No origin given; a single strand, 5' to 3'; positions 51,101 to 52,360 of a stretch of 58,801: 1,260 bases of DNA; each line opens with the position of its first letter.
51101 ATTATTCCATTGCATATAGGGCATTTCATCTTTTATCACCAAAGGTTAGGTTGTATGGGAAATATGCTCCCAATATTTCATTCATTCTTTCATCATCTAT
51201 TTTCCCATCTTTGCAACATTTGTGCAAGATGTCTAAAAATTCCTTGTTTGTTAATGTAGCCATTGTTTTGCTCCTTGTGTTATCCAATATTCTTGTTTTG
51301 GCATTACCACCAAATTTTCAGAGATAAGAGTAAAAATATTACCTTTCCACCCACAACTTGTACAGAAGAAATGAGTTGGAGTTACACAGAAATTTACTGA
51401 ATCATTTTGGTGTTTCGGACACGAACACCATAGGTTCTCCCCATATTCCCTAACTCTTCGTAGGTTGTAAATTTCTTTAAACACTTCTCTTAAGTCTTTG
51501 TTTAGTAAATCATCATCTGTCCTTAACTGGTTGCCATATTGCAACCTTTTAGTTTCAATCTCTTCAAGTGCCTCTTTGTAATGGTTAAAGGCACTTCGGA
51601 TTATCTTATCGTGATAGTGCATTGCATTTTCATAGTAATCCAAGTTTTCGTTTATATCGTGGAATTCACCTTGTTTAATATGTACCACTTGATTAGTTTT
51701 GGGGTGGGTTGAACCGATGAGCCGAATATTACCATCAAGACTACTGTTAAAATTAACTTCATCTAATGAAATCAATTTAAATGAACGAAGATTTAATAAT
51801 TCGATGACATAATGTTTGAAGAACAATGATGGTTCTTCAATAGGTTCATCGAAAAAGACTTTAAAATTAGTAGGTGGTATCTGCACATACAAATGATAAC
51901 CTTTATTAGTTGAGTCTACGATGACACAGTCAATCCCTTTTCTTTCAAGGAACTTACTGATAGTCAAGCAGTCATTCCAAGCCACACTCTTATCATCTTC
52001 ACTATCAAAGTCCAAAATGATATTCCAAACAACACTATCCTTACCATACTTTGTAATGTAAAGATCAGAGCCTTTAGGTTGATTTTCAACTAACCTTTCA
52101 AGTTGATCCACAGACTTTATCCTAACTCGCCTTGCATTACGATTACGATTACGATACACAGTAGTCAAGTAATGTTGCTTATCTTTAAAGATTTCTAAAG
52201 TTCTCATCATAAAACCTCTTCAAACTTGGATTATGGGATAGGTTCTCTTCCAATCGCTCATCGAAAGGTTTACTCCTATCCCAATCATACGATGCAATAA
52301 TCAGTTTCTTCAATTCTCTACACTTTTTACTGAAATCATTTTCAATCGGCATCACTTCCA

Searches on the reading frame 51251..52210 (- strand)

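Call 36: search_protein_families(library=pfam, proteins=[window:51251-52210:-], max_evalue=0.001)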
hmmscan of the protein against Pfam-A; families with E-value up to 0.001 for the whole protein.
window:51251-52210:- (319 aa): 1 family
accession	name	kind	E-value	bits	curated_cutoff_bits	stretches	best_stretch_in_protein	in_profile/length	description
PF01807.25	Zn_ribbon_DnaG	-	1.5e-05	25.1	24.9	1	239-298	14-72/98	CHC2 zinc finger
